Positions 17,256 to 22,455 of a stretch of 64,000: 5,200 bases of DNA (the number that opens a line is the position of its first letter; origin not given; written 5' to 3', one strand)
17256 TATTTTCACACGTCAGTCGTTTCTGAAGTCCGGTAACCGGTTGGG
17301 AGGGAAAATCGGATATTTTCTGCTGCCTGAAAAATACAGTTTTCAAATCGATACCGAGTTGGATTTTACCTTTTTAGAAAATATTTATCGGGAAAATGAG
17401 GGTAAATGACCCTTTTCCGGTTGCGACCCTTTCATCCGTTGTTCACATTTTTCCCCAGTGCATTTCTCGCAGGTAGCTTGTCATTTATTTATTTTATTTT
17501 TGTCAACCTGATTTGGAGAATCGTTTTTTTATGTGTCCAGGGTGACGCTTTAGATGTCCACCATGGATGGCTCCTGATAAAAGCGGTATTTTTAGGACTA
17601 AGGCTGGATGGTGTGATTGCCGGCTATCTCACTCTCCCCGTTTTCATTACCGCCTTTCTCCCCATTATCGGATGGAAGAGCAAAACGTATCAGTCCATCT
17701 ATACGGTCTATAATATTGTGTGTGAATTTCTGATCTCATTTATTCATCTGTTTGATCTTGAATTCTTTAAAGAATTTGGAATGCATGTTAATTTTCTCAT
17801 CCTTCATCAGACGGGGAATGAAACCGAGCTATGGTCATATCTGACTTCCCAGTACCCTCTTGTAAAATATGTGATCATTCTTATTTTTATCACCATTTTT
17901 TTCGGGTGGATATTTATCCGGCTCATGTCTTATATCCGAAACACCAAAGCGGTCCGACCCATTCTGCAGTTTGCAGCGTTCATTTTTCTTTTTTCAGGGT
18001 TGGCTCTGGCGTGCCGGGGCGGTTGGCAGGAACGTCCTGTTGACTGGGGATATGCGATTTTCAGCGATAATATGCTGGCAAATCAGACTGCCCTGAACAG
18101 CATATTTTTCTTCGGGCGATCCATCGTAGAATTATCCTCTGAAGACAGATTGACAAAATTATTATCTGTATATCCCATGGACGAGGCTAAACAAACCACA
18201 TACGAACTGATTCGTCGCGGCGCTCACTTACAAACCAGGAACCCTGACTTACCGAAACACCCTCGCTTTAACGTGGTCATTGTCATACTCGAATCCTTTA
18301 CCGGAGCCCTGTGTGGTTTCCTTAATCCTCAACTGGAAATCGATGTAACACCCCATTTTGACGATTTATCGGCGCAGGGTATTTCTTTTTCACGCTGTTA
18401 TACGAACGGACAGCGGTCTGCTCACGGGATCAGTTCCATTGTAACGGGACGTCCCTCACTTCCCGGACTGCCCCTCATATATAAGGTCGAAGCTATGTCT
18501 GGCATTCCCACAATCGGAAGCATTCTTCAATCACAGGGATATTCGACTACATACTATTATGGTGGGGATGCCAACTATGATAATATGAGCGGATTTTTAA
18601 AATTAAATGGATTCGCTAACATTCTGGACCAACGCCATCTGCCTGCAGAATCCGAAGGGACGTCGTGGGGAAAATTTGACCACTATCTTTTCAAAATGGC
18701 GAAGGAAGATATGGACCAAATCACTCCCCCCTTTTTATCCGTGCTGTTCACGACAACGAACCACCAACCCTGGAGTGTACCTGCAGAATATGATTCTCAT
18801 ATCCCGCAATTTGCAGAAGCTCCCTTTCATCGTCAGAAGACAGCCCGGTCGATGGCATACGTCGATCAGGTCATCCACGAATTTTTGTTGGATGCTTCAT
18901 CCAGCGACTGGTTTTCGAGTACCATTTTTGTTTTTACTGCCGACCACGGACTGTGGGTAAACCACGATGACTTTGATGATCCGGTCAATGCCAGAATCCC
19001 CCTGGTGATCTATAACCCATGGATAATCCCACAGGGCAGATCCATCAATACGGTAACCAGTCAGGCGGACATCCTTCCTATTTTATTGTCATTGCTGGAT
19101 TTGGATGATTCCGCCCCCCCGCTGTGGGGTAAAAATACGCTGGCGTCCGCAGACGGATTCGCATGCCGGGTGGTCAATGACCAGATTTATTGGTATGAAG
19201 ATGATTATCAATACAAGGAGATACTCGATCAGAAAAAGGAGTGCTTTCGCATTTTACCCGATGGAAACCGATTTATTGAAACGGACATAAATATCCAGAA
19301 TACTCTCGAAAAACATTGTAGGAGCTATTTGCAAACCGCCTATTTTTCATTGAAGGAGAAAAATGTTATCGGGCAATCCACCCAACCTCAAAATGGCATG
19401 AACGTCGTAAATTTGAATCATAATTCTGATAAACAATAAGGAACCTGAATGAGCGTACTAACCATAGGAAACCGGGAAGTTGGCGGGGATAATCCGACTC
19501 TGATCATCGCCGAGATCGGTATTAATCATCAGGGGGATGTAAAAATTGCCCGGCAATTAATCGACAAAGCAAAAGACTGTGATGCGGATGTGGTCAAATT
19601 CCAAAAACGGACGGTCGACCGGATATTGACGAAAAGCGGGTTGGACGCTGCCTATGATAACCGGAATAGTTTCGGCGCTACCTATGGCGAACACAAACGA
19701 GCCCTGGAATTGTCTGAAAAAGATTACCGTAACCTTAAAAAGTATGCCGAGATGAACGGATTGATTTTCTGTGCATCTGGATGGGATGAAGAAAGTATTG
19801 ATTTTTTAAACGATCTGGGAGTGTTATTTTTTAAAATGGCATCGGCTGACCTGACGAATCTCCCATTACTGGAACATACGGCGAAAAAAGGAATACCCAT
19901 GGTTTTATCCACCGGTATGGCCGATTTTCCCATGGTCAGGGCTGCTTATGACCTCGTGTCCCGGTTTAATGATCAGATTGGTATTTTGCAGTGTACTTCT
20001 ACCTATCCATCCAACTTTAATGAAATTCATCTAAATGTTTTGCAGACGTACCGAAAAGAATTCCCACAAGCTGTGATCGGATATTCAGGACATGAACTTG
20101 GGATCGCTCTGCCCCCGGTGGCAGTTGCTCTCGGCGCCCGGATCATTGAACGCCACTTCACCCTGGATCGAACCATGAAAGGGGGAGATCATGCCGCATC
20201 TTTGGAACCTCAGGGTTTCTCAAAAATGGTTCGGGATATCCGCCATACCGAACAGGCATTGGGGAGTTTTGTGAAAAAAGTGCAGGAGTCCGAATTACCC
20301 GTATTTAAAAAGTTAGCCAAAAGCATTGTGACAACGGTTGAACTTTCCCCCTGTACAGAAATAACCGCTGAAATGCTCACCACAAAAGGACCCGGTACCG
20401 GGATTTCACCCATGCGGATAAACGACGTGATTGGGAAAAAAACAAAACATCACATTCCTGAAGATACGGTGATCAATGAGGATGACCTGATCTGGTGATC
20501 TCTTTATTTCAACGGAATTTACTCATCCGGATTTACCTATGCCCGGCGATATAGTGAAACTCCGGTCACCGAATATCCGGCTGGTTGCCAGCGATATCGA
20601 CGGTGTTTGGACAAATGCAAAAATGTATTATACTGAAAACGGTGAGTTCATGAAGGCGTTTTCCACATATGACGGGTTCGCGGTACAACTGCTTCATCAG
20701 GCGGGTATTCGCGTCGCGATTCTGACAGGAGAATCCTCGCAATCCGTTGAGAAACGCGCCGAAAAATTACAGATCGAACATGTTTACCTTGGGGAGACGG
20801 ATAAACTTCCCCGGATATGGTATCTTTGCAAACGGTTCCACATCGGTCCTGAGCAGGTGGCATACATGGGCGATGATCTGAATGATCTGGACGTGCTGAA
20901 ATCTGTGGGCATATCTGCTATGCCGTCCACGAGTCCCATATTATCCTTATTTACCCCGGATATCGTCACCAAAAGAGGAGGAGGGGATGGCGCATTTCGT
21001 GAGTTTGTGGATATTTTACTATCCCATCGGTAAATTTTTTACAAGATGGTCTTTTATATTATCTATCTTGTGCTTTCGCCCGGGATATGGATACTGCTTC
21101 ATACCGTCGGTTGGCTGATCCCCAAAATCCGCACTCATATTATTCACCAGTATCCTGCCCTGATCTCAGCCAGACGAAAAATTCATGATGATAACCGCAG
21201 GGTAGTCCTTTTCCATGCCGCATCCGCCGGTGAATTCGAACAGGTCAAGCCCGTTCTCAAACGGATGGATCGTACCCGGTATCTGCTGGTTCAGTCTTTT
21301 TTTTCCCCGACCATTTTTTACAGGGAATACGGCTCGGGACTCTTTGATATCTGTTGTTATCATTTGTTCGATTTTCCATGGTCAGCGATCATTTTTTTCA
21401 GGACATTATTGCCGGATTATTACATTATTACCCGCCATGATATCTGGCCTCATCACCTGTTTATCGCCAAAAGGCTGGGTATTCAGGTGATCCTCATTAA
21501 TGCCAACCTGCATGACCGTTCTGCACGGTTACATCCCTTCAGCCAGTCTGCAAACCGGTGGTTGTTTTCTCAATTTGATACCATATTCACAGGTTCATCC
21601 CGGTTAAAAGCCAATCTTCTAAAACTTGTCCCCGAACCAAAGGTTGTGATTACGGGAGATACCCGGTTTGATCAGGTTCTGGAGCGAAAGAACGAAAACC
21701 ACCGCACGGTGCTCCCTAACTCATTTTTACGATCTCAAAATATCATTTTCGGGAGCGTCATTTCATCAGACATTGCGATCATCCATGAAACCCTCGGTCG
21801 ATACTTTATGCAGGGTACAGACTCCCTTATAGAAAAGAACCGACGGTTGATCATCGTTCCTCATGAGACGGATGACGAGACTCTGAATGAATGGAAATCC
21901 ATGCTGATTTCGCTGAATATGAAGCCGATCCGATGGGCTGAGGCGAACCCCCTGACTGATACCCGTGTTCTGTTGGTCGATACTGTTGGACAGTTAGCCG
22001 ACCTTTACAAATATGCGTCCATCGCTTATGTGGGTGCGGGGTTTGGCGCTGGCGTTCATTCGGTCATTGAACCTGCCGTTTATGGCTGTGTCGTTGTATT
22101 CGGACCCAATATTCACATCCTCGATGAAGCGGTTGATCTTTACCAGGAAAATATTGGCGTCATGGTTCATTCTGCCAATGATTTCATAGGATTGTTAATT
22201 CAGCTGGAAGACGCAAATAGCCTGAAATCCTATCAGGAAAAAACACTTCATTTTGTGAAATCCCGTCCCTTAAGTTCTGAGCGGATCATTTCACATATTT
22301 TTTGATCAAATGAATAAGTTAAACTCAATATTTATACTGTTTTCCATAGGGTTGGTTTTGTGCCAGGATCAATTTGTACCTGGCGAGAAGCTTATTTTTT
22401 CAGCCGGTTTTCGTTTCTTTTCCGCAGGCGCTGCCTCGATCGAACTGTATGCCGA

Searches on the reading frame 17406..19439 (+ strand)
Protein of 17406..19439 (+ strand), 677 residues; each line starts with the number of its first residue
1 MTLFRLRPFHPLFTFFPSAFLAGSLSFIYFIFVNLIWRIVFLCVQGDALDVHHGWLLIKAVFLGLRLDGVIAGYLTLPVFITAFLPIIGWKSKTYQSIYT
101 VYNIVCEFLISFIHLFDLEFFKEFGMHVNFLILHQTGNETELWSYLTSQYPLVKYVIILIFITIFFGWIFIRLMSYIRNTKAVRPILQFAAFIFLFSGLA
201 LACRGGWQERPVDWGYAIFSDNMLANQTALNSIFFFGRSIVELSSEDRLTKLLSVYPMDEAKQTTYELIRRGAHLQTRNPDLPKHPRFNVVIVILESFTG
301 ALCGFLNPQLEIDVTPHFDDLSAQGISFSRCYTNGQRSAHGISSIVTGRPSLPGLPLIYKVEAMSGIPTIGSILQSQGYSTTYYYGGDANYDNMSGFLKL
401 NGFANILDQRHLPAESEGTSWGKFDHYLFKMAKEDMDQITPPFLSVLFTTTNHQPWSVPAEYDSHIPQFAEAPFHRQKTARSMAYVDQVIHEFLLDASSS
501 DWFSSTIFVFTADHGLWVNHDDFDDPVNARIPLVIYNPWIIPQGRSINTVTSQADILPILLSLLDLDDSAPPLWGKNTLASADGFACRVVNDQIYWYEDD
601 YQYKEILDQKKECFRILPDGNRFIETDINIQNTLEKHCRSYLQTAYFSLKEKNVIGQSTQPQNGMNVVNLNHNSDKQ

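Call 70: search_protein_families(library=pfam, proteins=[window:17406-19439:+], max_evalue=0.00001)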
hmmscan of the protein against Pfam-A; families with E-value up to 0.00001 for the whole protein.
window:17406-19439:+ (677 aa): 1 family
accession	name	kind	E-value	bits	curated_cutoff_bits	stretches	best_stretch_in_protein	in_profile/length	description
PF00884.28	Sulfatase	-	3.6e-35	122.2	25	1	289-565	2-300/301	Sulfatase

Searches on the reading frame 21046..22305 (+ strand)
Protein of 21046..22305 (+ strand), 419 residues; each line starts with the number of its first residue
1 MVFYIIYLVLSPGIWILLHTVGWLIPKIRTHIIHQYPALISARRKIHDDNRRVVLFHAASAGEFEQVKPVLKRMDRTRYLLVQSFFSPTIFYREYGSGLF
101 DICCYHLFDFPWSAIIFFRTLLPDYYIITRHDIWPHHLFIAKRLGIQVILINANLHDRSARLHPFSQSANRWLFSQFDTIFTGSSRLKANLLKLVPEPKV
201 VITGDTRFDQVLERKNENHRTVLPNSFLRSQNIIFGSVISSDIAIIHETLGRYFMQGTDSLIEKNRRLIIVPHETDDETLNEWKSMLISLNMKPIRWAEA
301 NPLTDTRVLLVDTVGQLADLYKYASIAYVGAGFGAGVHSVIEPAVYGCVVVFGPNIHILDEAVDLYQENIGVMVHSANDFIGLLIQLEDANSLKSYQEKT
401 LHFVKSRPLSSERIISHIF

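Call 70: search_protein_families(library=pfam, proteins=[window:21046-22305:+], max_evalue=0.00001)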
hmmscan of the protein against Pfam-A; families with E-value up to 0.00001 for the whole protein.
window:21046-22305:+ (419 aa): 1 family
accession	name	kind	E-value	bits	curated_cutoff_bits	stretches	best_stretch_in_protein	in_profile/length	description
PF04413.22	Glycos_transf_N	-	1.3e-28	100.2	23.9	1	48-210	13-179/179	3-Deoxy-D-manno-octulosonic-acid transferase (kdotransferase)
